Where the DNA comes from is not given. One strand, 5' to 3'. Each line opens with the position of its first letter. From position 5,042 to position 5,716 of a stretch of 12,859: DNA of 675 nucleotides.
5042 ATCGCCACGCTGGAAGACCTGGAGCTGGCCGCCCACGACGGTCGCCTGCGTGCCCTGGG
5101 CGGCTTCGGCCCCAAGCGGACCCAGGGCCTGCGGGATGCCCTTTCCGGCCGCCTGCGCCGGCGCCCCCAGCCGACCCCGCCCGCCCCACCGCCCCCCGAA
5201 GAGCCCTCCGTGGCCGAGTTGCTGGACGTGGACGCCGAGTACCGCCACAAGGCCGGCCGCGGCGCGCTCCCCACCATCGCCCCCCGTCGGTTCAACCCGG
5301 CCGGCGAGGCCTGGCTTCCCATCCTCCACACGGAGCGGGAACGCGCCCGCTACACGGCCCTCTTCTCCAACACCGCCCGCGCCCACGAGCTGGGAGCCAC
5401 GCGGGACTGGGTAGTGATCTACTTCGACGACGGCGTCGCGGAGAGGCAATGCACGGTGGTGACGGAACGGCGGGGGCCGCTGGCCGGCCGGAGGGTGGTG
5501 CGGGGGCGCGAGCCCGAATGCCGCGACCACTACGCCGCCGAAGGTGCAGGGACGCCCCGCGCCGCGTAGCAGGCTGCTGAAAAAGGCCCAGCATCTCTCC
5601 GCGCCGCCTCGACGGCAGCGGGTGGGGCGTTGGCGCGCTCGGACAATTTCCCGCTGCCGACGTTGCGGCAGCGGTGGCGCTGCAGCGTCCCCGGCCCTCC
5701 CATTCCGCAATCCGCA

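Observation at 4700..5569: Standalone DNA polymerase X N-terminal module without lyase lysines or a polymerase domain, fused to an unknown C-terminal domain and bracketed by inverted MITEs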

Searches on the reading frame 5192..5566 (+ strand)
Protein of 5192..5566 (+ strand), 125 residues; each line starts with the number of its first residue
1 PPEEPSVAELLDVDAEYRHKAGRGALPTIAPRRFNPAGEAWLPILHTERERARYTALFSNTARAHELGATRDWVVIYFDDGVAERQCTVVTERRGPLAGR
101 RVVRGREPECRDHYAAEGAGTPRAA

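Call 6: search_protein_families(library=ncbifam, proteins=[window:5210-5566:+], max_evalue=1)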
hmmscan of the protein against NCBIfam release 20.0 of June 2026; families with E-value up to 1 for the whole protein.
window:5210-5566:+ (119 aa): 0 families

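Call 18: search_protein_representatives(protein=window:5192-5566:+)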
Query: 125 residues. Proteins with E-value up to 0.001 (for the whole library): 1081; up to 1e-10: 715; up to 1e-30: 203. The best 150 are listed.
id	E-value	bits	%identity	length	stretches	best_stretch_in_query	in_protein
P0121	4.4e-45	169.1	65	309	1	2-124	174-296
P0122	8.0e-45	168.3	74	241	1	5-115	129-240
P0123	9.2e-45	168.1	65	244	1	4-120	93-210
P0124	2.4e-44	166.8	63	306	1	4-121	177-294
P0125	2.8e-44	166.5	65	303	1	2-119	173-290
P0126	2.8e-44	166.5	64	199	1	6-116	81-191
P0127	4.4e-44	165.9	66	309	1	3-118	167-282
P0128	9.9e-44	164.8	67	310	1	2-119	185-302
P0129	1.1e-43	164.6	71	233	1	1-112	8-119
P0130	1.2e-43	164.5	69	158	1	1-120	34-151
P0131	2.8e-43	163.3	70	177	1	5-116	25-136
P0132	3.0e-43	163.2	73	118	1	10-118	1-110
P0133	3.1e-43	163.2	71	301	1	4-117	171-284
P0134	3.5e-43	163.0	65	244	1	3-117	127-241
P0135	2.1e-42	160.5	66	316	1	1-122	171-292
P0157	2.3e-40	153.9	64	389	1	3-118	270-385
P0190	8.5e-38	145.6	64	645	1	2-117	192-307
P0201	2.7e-37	144.0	61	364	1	1-119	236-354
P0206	9.1e-37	142.3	63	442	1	7-115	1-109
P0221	1.8e-35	138.1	62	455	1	5-117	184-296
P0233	7.2e-35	136.1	62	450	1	1-115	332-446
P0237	1.1e-34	135.6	58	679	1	2-116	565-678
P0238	1.1e-34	135.5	60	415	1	4-115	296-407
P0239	1.1e-34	135.5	59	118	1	8-118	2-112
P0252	6.3e-34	133.1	63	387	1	2-116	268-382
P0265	2.1e-33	131.4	61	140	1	10-118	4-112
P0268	3.2e-33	130.8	60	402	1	3-116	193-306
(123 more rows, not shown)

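Call 19: search_protein_families(library=pfam, proteins=[P0190, P0237, P0206, P0221, P0233, P0268, P0238, P0157, P0252, P0201], max_evalue=0.001)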
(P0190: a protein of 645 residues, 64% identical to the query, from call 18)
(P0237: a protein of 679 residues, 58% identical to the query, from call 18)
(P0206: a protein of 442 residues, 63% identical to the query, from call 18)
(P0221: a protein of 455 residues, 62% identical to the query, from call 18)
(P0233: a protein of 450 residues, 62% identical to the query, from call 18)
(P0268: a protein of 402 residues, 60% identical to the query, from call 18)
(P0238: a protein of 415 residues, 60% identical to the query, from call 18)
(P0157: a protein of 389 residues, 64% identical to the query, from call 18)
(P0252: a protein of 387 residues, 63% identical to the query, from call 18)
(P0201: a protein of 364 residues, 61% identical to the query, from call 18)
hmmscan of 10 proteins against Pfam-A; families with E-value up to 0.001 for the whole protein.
P0190 (645 aa): 4 families
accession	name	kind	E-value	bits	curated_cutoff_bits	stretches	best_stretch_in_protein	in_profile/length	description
PF14716.13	HHH_8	-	1.1e-18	67.7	30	1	22-98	2-72/73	Helix-hairpin-helix domain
PF14520.12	HHH_5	-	6.6e-08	33.4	27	1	115-160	4-47/57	Helix-hairpin-helix domain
PF11731.14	Cdd1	-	0.00019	22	25.5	0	114-142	7-34/86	Pathogenicity locus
PF21999.2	IMS_HHH_1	-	0.00079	20.3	27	0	117-153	2-36/53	DNA polymerase-iota, thumb domain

P0237 (679 aa): 2 families
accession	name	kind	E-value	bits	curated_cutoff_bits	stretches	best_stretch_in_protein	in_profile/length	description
PF14716.13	HHH_8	-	3.2e-18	66.3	30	1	388-463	3-72/73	Helix-hairpin-helix domain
PF14520.12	HHH_5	-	0.00017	22.4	27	0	482-527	6-49/57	Helix-hairpin-helix domain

P0206 (442 aa): 0 families

P0221 (455 aa): 7 families
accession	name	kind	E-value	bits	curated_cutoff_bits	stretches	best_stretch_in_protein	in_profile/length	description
PF14716.13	HHH_8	-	1e-22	80.7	30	1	1-79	1-73/73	Helix-hairpin-helix domain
PF08472.16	S6PP_C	-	4.1e-11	43.3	34.4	1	328-432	25-130/133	Sucrose-6-phosphate phosphohydrolase C-terminal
PF14520.12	HHH_5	-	3.8e-10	40.5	27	1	93-148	2-55/57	Helix-hairpin-helix domain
PF00633.29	HHH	-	4.7e-10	39.2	24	0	90-111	8-29/30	Helix-hairpin-helix motif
PF12826.13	HHH_2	-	4.5e-06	27.2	27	0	98-150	8-57/64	Helix-hairpin-helix motif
PF12836.13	HHH_3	-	1.3e-05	25.6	27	0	89-109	10-30/65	Helix-hairpin-helix motif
PF12680.13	SnoaL_2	-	0.00065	20.7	27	0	333-425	2-82/102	SnoaL-like domain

P0233 (450 aa): 5 families
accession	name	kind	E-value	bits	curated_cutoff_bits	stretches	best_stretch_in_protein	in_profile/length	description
PF14716.13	HHH_8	-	1.3e-16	61.2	30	1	179-256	2-73/73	Helix-hairpin-helix domain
PF14520.12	HHH_5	-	9e-10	39.3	27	1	273-322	5-52/57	Helix-hairpin-helix domain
PF00156.33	Pribosyltran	-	7.1e-09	35.6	26.3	1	75-131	81-137/158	Phosphoribosyl transferase domain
PF14681.12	UPRTase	-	1.3e-05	25.2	27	1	69-136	107-177/206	Uracil phosphoribosyltransferase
PF00975.26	Thioesterase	-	4.1e-05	24.3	26.4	1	144-211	9-77/226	Thioesterase domain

P0268 (402 aa): 4 families
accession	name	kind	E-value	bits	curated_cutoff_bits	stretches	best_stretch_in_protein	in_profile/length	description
PF14716.13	HHH_8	-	3e-16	60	30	1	32-108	2-72/73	Helix-hairpin-helix domain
PF14520.12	HHH_5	-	4.1e-10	40.4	27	1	124-178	3-55/57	Helix-hairpin-helix domain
PF00633.29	HHH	-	5.7e-06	26.4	24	0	126-140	14-28/30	Helix-hairpin-helix motif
PF21999.2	IMS_HHH_1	-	0.0009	20.1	27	0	127-163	2-36/53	DNA polymerase-iota, thumb domain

P0238 (415 aa): 3 families
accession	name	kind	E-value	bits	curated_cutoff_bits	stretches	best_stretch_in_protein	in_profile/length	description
PF14716.13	HHH_8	-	1.6e-15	57.7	30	1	10-57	3-50/73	Helix-hairpin-helix domain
PF14520.12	HHH_5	-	6.2e-11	43.1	27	1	134-186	1-51/57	Helix-hairpin-helix domain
PF00633.29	HHH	-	0.00017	21.7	24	0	135-152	11-28/30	Helix-hairpin-helix motif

P0157 (389 aa): 4 families
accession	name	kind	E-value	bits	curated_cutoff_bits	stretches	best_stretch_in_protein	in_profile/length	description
PF14716.13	HHH_8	-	5.8e-18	65.5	30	1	99-176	2-73/73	Helix-hairpin-helix domain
PF14520.12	HHH_5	-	4.5e-10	40.3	27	1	191-245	3-55/57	Helix-hairpin-helix domain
PF10391.15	DNA_pol_lambd_f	-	6.3e-06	26.4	29.8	1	190-220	1-30/51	Fingers domain of DNA polymerase lambda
PF11731.14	Cdd1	-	0.00041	21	25.5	0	192-219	8-34/86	Pathogenicity locus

P0252 (387 aa): 2 families
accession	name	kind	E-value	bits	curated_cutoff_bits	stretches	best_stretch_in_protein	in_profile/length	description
PF14716.13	HHH_8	-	4.2e-16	59.5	30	1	105-181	2-72/73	Helix-hairpin-helix domain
PF14520.12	HHH_5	-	0.00078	20.3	27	0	198-227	4-32/57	Helix-hairpin-helix domain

P0201 (364 aa): 3 families
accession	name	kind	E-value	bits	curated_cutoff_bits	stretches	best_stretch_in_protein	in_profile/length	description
PF14716.13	HHH_8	-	3.7e-19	69.3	30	1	26-103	2-73/73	Helix-hairpin-helix domain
PF14520.12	HHH_5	-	8e-08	33.1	27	1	119-170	4-53/57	Helix-hairpin-helix domain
PF00633.29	HHH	-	0.00012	22.2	24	0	115-132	9-26/30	Helix-hairpin-helix motif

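Call 27: find_related_loci(query=A2, collection=genome_contigs, flank=6000)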
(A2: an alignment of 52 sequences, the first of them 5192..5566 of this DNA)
Query A2 (125 aa) in genome_contigs; peptide patterns used: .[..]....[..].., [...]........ (x = any residue, [..] = any of these).
599 stretches matched a pattern (row limit reached: there are more); 593 encode a relative of the query (tblastn E <= 1e-3); the best 80 are kept; 80 distinct loci.
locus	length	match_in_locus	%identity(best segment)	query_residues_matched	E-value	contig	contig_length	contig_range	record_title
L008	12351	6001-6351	70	3-119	7e-53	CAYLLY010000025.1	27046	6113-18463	MAG TPA_asm: uncultured Nitrospirales bacterium isolate binchicken_co21_464 genome assembly, contig: NODE_743_length_270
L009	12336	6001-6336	70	3-114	8e-52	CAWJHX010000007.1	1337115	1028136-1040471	MAG: Terriglobia bacterium isolate MFD03726.bin.1.138 genome assembly, contig: contig_60048, whole genome shotgun sequen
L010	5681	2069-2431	65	4-124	4e-51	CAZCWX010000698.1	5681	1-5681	MAG TPA_asm: uncultured Enterobacteriaceae bacterium isolate binchicken_co31_407 genome assembly, contig: k141_895873, w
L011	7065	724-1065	68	3-116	2e-50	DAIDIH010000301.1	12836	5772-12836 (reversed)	MAG TPA_asm: Bryobacterales bacterium isolate clean357 k141_1422575, whole genome shotgun sequence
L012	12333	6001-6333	75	5-115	5e-50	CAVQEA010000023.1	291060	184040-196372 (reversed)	MAG: uncultured delta proteobacterium isolate MFD02242.bin.3.158 genome assembly, contig: contig_9593, whole genome shot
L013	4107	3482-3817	68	3-114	9e-50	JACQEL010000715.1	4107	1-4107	MAG: Deltaproteobacteria bacterium isolate NC_groundwater_1020_Pr1_S-0.65um_57_10 Montesol18_Sp65_coassembly_scaffold_11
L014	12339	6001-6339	67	3-115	1e-49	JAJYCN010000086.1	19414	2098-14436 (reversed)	MAG: Acidobacteria bacterium isolate BP9.bin4 NODE_5217_length_19414_cov_1.513818, whole genome shotgun sequence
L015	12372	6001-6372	69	1-124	2e-49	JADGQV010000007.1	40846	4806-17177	MAG: Gemmatimonadaceae bacterium isolate Chersky.7_28 contig-100_29, whole genome shotgun sequence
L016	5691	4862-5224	64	2-122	3e-49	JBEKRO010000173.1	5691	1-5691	MAG: Bryobacteraceae bacterium isolate SPRUCE 512 SPRUCE_512_173, whole genome shotgun sequence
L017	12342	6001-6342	70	1-114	3e-49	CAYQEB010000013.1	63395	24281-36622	MAG TPA_asm: uncultured Caldilineaceae bacterium isolate SRP163575_co1_77 genome assembly, contig: NODE_708_length_63395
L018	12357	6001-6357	66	1-118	5e-49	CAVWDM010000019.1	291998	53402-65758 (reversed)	MAG: uncultured Gammaproteobacteria bacterium isolate MFD03804.bin.1.259 genome assembly, contig: contig_55259, whole ge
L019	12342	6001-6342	68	2-115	7e-49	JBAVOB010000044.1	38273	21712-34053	MAG: Steroidobacteraceae bacterium isolate MFD02971_ilm_asm_bin18 k127_71945, whole genome shotgun sequence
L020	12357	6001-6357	66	1-118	1e-48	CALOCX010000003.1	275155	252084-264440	MAG: uncultured Gammaproteobacteria bacterium isolate LOGT_bin.0252 genome assembly, contig: contig_38999, whole genome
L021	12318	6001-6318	72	9-114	1e-48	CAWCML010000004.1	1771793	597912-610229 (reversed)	MAG: uncultured Gemmatimonadaceae bacterium isolate MFD05502.bin.2.137 genome assembly, contig: contig_31164, whole geno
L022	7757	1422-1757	66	3-114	9e-49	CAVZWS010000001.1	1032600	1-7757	MAG: Bryobacterales bacterium isolate MFD01872.bin.2.168 genome assembly, contig: contig_117025, whole genome shotgun se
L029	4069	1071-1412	66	4-117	5e-48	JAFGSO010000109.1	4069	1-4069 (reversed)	MAG: Calditrichaeota bacterium isolate Zod_Metabat.906 k87_1312091, whole genome shotgun sequence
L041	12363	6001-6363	62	4-124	1e-47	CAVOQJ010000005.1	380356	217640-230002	MAG: Blastocatellia bacterium isolate MFD09848.bin.2.92 genome assembly, contig: contig_14922, whole genome shotgun sequ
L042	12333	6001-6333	68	5-114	1e-47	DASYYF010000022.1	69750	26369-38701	MAG TPA_asm: Steroidobacteraceae bacterium isolate SMAG_U6328 k141_267975, whole genome shotgun sequence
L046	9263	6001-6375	64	1-125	4e-47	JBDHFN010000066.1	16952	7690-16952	MAG: Gemmatimonadota bacterium isolate M8-58_Bin_228 M8-58_Bin_228_scaffold_14411, whole genome shotgun sequence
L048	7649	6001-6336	66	3-114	3e-47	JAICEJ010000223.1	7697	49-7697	MAG: Candidatus Binatia bacterium isolate BD_FP_2_bin.16 k141_2513758_length_7697_cov_16.5303, whole genome shotgun sequ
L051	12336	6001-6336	65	3-114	4e-47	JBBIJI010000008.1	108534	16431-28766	MAG: Nitrospiraceae bacterium isolate MTF170219_bin_159 NODE_77_length_108534_cov_14.221849, whole genome shotgun sequen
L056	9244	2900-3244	66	2-115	5e-47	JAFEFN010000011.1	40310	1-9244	MAG: Proteobacteria bacterium isolate SZAS LIN-90 LIN-619__11__length-40310, whole genome shotgun sequence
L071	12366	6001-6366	61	4-125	3e-46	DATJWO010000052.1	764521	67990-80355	MAG TPA_asm: Bryobacteraceae bacterium isolate SMAG_U15101 k141_3979608, whole genome shotgun sequence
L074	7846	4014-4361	67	1-115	4e-46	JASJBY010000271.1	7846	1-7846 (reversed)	MAG: Gammaproteobacteria bacterium isolate MO_133.B26 MO_133.c_5866, whole genome shotgun sequence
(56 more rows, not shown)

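Call 28: predict_structure(alignment_id=A2)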
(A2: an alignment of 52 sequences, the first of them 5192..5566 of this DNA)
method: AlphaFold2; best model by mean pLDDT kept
length: 125 residues; sequences in the alignment: 52
mean_pLDDT: 91.7   pTM: 0.84
mean pLDDT of the five models: 91.7, 90.9, 90.8, 90.4, 89.9
residues with pLDDT >= 90: 93; 70-90: 24; 50-70: 8; < 50: 0
segments of 3 or more residues with pLDDT < 50: none
pLDDT, mean of each block of 10 residues (from residue 1): 87 98 97 84 95 95 90 96 95 96 98 88 58
secondary structure, 60 per line:
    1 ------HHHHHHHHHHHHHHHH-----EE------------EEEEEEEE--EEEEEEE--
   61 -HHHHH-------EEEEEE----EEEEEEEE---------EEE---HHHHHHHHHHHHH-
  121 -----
elements in order: H7-22 E42-49 E52-58 H62-66 E74-79 E84-91 E101-103 H107-119

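Call 34: search_protein_families(library=pfam, proteins=[L042:6394-8304:+, L074:1855-3282:+, L046:6400-7344:+, L048:1674-2408:-, L042:10912-11925:+, L056:3437-4513:+, L051:1476-2549:+, L071:3904-4572:+, L071:2480-3682:-, L012:3452-5431:+], max_evalue=0.0001)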
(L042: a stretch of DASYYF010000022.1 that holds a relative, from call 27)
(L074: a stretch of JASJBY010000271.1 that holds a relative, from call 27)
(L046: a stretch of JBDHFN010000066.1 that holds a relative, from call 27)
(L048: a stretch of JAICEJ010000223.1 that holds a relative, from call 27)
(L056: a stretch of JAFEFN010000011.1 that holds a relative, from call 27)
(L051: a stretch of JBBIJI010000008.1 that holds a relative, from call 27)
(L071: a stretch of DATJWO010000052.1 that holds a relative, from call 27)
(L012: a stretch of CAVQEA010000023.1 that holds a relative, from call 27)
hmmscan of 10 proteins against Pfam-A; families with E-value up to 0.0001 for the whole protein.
L042:6394-8304:+ (637 aa): 5 families
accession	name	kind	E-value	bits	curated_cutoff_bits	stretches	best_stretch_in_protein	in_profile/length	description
PF01434.24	Peptidase_M41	-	2.4e-63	213.9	29.9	1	421-611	1-190/191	Peptidase family M41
PF00004.35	AAA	-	2.3e-44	151.5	21.2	1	208-340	1-130/131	ATPase family associated with various cellular activities (AAA)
PF17862.7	AAA_lid_3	-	3.1e-13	49.4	27.2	1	363-407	1-45/45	AAA+ lid domain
PF06480.20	FtsH_ext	-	1.1e-06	29.2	25.5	1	9-112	2-100/103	FtsH Extracellular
PF06068.19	TIP49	-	1e-05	25.3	23.8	1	199-242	47-89/347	TIP49 P-loop domain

L074:1855-3282:+ (476 aa): 1 family
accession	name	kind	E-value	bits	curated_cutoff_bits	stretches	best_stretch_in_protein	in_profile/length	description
PF01139.22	RtcB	-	8.5e-168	559.4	27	1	45-476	1-426/426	tRNA-splicing ligase RtcB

L046:6400-7344:+ (315 aa): 1 family
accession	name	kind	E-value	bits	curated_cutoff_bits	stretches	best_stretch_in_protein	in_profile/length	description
PF00582.32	Usp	-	1.1e-60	204.7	24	2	12-148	1-141/141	Universal stress protein family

L048:1674-2408:- (244 aa): 2 families
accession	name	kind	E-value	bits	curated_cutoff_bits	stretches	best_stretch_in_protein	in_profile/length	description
PF00313.28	CSD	-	8.9e-11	41.9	27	1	178-235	5-64/66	'Cold-shock' DNA-binding domain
PF02482.25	Ribosomal_S30AE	-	1e-10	42.6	23.7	1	36-101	1-57/88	Sigma 54 modulation protein / S30EA ribosomal protein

L042:10912-11925:+ (338 aa): 3 families
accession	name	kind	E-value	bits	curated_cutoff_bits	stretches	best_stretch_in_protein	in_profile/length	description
PF13793.12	Pribosyltran_N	-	6.9e-27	94.1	25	1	9-127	3-117/117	N-terminal domain of ribose phosphate pyrophosphokinase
PF00156.33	Pribosyltran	-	8.8e-11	41.8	26.3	1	167-263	26-125/158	Phosphoribosyl transferase domain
PF14572.12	Pribosyl_synth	-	6.6e-09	36.4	27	1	219-325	77-179/184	Phosphoribosyl synthetase-associated domain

L056:3437-4513:+ (359 aa): 0 families

L051:1476-2549:+ (358 aa): 0 families

L071:3904-4572:+ (223 aa): 1 family
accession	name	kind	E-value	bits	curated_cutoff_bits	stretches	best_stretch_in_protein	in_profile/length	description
PF04972.22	BON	-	4.2e-51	171.6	27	3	2-68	1-67/69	BON domain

L071:2480-3682:- (400 aa): 5 families
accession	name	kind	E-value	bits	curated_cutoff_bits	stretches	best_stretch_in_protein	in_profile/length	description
PF18845.6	baeRF_family3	-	4.5e-27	95.9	31.5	1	147-333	1-168/168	Bacterial archaeo-eukaryotic release factor family 3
PF18849.6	baeRF_family7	-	9.5e-24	84.6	27.2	1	148-295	1-143/144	Bacterial archaeo-eukaryotic release factor family 7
PF18848.6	baeRF_family6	-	5.6e-22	79.1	27.5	1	147-293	2-146/149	Bacterial archaeo-eukaryotic release factor family 6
PF18851.6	baeRF_family8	-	8.2e-18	65.1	27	1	146-293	2-132/141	Bacterial archaeo-eukaryotic release factor family 8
PF18855.6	baeRF_family11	-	1.2e-12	48.8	27.2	1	199-290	51-129/139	Bacterial archaeo-eukaryotic release factor family 11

L012:3452-5431:+ (660 aa): 5 families
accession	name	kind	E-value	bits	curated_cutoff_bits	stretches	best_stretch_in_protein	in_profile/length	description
PF05139.19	Erythro_esteras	-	3.3e-134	448.6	26.4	1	284-634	1-358/358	Erythromycin esterase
PF01135.25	PCMT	-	3.4e-65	220.2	20.3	1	7-210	2-207/210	Protein-L-isoaspartate(D-aspartate) O-methyltransferase (PCMT)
PF00398.26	RrnaAD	-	4.1e-06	26.5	24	1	64-135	16-85/263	Ribosomal RNA adenine dimethylase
PF13649.12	Methyltransf_25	-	6.9e-06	27.1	27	1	82-151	1-71/97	Methyltransferase domain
PF08241.18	Methyltransf_11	-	8.7e-05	23.5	21.2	0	83-150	1-66/95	Methyltransferase domain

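Call 40: fold_search(model_id=the predicted structure, library=pdb)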
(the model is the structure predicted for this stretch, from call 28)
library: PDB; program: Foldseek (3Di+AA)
matches with E <= 10: 412; with E <= 0.001: 0
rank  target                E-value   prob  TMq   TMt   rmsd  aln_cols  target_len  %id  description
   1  8cht_B                2.2e-01  0.28  0.28  0.25  12.9       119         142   13  Crystal structure of human PURA (fragment Glu57-Glu212, PUR repeat I and II) (released 2024-02-21)
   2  4ps6                  2.8e-01  0.25  0.30  0.29  13.1       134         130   16  Crystal structure of an inhibitor of vertebrate lysozyme (PA3902) from Pseudomonas aeruginosa PAO1 at 1.25 A resolution (released 2014-04-16)
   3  7skp_A                2.9e-01  0.28  0.21  0.31   5.4        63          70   13  De novo synthetic protein DIG14 (tetragonal space group) (released 2022-10-12)
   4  8cht_A                3.3e-01  0.21  0.26  0.24  13.0       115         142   15  Crystal structure of human PURA (fragment Glu57-Glu212, PUR repeat I and II) (released 2024-02-21)
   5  5fgo_D                4.2e-01  0.69  0.30  0.51   5.5        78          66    8  Crystal structure of D. melanogaster Pur-alpha repeat III. (released 2016-01-20)
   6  3hdj_A                4.7e-01  0.33  0.26  0.12   8.8        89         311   10  The crystal structure of probable ornithine cyclodeaminase from Bordetella pertussis Tohama I (released 2009-05-19)
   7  7dl2_B                5.6e-01  0.21  0.25  0.04  13.9        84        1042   14  Cryo-EM structure of human TSC complex (released 2020-12-16)
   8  5ohm_F                6.7e-01  0.04  0.15  0.19  14.8       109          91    7  K33-specific affimer bound to K33 diUb (released 2017-10-04)
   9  9icz_B                7.1e-01  0.12  0.23  0.12  11.7        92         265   14  C-Methyltransferase SeMT from Saccharopolyspora erythraea (released 2025-12-10)
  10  4q63                  7.1e-01  0.10  0.21  0.24  10.1        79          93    9  Crystal Structure of Legionella Uncharacterized Protein Lpg0364 (released 2014-05-07)
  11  5ohm_J                7.6e-01  0.06  0.16  0.21  14.4       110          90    7  K33-specific affimer bound to K33 diUb (released 2017-10-04)
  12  8ssm_C                8.5e-01  0.16  0.25  0.32   6.6        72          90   14  Citrobacter rodentium contact dependent growth inhibition (CDI) toxin (CdiA-CT) and immunity (CdiI) complex (released 2024-05-15)
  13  3bxo_A                8.5e-01  0.14  0.24  0.14  11.2       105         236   12  Crystal Structure of Streptomyces venezuelae DesVI (released 2008-03-25)
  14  6yr8_B                8.5e-01  0.03  0.12  0.15  14.5       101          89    9  Affimer K6 - KRAS protein complex (released 2020-07-08)
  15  8chv_B                9.1e-01  0.20  0.32  0.28  10.1       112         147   12  Crystal structure of human PURA (fragment Glu57-Glu212, PUR repeat I and II) R140P mutant (released 2024-02-21)
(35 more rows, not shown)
